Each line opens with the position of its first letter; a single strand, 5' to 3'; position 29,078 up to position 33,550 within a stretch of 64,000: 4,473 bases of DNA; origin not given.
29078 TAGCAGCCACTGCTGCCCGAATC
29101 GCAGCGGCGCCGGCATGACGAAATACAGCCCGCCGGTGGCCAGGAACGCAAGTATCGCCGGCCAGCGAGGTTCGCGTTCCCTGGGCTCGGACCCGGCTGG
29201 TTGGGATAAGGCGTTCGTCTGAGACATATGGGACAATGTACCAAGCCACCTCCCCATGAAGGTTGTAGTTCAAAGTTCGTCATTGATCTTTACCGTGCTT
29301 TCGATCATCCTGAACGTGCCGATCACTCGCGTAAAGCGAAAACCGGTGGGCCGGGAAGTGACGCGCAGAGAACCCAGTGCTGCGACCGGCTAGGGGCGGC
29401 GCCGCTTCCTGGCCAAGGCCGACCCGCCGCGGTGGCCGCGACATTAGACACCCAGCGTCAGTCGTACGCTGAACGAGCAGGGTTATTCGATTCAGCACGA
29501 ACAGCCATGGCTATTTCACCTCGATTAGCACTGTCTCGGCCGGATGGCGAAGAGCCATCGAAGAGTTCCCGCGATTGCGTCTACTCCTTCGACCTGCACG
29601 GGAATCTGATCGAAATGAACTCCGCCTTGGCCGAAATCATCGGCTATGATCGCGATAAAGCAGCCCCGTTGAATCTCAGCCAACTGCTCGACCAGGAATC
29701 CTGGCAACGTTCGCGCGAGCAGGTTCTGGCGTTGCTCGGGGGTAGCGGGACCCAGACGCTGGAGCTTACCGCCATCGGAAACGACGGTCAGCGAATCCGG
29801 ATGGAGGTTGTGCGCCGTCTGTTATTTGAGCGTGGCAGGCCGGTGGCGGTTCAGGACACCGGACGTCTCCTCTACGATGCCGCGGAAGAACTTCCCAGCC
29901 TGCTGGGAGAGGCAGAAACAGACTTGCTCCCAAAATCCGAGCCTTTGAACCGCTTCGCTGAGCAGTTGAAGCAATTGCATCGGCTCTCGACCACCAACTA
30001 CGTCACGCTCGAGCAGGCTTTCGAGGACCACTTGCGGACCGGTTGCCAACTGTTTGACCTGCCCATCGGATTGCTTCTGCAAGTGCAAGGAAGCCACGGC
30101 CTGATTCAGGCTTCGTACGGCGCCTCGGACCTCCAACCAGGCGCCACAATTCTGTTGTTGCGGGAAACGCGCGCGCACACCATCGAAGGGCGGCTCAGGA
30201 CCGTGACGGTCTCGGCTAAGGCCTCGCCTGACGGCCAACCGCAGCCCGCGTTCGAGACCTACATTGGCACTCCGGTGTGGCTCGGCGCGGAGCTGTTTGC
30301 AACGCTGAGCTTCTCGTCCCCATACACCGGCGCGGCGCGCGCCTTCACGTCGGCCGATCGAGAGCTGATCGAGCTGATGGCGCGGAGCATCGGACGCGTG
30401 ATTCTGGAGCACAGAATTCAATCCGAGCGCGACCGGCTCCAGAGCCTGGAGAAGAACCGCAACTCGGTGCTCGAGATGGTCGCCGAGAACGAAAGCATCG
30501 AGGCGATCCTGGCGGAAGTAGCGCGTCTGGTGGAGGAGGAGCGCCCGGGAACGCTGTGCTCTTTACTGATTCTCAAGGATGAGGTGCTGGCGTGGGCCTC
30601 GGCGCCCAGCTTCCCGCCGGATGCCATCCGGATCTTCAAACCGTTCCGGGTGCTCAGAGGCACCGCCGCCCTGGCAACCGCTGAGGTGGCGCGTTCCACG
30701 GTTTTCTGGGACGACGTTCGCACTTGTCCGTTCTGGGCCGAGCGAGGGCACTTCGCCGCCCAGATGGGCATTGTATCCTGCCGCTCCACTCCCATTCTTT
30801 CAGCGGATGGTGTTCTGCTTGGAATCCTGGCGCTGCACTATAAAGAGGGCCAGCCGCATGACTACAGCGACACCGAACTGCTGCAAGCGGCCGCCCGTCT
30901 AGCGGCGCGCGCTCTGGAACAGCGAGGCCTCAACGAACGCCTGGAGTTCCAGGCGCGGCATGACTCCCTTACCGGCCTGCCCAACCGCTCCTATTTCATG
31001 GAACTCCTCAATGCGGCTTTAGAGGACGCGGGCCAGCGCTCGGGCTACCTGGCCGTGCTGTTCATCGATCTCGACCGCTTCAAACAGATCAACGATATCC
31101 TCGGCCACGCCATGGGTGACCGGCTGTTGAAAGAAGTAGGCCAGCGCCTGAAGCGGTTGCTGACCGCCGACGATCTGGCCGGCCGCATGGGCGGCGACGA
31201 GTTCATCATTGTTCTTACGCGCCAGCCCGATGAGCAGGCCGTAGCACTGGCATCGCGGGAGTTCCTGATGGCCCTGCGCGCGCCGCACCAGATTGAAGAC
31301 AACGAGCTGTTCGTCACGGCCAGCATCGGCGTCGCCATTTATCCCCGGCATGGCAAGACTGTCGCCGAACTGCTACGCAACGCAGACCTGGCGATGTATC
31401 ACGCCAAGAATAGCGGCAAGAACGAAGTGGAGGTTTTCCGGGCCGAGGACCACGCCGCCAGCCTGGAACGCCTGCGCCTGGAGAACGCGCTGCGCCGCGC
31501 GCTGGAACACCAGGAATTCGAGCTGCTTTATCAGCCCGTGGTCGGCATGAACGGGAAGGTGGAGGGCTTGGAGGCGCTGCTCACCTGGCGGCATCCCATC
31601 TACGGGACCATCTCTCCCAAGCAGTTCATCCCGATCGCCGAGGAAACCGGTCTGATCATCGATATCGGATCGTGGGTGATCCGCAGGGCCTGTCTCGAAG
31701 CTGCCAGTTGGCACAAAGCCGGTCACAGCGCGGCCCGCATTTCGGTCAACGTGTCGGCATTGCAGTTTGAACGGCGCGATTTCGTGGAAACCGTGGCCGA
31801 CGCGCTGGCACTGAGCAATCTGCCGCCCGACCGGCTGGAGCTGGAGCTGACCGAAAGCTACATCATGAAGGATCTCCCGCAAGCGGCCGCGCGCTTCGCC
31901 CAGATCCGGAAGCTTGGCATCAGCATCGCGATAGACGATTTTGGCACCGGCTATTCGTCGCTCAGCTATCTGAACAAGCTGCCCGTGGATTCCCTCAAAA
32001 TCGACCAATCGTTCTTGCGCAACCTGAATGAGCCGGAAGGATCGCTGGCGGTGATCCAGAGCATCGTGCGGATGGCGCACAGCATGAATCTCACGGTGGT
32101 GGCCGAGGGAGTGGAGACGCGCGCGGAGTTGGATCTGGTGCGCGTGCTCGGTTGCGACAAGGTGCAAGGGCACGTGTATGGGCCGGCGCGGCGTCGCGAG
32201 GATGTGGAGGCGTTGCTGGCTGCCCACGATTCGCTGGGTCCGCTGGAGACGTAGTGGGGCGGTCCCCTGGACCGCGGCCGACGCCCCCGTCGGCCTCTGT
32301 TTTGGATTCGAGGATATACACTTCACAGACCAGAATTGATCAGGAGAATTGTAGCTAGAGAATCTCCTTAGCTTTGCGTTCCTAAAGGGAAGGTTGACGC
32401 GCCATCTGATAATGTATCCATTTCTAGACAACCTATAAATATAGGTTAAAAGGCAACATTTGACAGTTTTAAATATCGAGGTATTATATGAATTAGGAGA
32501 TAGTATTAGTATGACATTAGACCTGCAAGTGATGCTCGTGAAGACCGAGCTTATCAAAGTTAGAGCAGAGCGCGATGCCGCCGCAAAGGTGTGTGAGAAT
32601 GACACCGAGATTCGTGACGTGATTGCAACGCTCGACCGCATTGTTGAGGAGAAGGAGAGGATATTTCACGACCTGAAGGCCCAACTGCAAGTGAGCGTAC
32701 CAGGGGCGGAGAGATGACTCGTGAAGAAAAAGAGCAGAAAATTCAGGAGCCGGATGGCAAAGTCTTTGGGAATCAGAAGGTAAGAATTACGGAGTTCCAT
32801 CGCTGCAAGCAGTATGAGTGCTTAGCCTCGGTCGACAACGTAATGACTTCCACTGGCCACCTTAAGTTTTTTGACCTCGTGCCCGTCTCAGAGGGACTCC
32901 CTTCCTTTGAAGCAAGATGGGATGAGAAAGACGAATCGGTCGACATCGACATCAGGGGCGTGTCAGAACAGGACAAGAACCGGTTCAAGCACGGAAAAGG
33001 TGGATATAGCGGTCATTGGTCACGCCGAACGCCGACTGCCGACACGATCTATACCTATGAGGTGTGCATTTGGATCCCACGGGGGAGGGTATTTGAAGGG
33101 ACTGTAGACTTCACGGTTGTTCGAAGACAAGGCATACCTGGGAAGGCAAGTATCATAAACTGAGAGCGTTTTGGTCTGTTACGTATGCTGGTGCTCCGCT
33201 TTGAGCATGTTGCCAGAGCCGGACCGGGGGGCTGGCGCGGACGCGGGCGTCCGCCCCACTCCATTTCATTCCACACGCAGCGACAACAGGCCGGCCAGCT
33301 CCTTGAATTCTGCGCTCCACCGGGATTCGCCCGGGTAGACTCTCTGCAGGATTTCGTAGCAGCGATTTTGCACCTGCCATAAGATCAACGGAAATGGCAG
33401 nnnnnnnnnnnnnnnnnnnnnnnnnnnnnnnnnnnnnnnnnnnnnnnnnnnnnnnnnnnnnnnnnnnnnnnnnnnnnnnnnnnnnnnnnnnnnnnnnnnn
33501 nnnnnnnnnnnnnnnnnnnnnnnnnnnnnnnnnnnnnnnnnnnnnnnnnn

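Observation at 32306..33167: Compact low-GC island inserted between a terminator and the GH57 gene, bracketed by a 7-bp direct repeat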

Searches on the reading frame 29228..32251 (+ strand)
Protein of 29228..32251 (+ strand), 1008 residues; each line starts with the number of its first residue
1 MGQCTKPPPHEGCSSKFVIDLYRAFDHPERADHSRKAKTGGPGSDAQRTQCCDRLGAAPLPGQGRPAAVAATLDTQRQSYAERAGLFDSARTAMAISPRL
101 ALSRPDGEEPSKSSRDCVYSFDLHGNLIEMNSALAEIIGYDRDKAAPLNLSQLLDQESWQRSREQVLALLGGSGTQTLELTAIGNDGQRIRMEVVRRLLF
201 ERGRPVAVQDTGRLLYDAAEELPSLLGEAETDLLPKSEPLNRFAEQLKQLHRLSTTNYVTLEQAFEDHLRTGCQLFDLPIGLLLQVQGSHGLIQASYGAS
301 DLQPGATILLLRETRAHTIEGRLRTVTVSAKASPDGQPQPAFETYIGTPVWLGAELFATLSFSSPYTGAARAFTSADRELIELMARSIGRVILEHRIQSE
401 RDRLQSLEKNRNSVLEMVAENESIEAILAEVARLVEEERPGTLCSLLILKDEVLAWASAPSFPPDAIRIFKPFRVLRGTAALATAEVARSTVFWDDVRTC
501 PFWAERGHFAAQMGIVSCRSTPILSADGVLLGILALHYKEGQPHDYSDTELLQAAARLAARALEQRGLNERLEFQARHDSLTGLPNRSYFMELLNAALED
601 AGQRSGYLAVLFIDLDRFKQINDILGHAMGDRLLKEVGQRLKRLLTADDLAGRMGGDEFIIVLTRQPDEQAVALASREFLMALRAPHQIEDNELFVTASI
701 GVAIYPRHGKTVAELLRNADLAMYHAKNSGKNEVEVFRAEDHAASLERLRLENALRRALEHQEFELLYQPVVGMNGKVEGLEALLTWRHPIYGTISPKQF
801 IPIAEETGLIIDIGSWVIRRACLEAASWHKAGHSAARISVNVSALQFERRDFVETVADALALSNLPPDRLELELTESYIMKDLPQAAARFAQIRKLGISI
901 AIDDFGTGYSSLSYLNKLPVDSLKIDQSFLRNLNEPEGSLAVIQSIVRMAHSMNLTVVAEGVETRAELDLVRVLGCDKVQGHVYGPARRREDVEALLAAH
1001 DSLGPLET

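Call 8: search_protein_families(library=pfam, proteins=[window:29228-32251:+], max_evalue=1)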
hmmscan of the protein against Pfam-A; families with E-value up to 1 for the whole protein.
window:29228-32251:+ (1008 aa): 8 families
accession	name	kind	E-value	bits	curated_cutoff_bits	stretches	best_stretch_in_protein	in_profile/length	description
PF00563.25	EAL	-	4.7e-73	245.9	31.3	1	753-986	2-235/236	EAL domain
PF00990.26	GGDEF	-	1.6e-50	171.5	23.8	1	576-732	1-160/161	Diguanylate cyclase, GGDEF domain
PF13185.12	GAF_2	-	1.6e-17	64.4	28.6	2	422-564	2-136/136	GAF domain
PF01590.32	GAF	-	1.7e-17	64.6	22.4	2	425-563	7-133/133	GAF domain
PF13492.12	GAF_3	-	2.9e-05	24.9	27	1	511-565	76-129/129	GAF domain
PF13426.13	PAS_9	-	0.00011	22.9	27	1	122-204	8-89/103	PAS domain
PF08448.16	PAS_4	-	0.00023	21.8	23.1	1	113-207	3-97/110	PAS fold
PF00989.32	PAS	-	0.0031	18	22.6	1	114-203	10-100/113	PAS fold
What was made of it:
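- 29228..32254 (+): Upstream host gene: PAS-GAF-GGDEF-EAL signalling protein (longest ORF; gene callers start it later, giving 879-915 aa). Pfam EAL 4.7e-73, GGDEF 1.6e-50, GAF (call 8).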

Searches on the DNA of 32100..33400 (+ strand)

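Call 82: search_rna_families(source=window, start=32100, end=33400, threshold=evalue, max_evalue=1)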
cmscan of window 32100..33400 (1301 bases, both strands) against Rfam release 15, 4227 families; matches with E-value up to 1: 0.
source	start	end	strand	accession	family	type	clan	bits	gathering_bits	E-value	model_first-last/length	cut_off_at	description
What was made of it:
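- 32306..32510 (+): AT-rich leader (GC 0.356). It holds a palindrome with 8-nt arms, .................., at 32430-32447; a sigma-70-like promoter with TTGACA at 32460-32465, a 16-nt spacer and TATTAT at 32482-32487; and a Shine-Dalgarno AGGAG at 32495-32499. No Rfam match (call 82).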

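Call 90: search_dna_similar(query=window:32255-33265:+, collection=plasmids, mode=distant, max_evalue=0.001)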
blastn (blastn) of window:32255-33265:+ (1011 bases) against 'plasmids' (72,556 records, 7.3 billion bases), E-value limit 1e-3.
No match.

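Call 91: search_dna_similar(query=window:32255-33265:+, collection=phages, mode=distant, max_evalue=0.001)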
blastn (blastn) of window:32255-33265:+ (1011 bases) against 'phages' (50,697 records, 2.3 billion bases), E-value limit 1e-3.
No match.
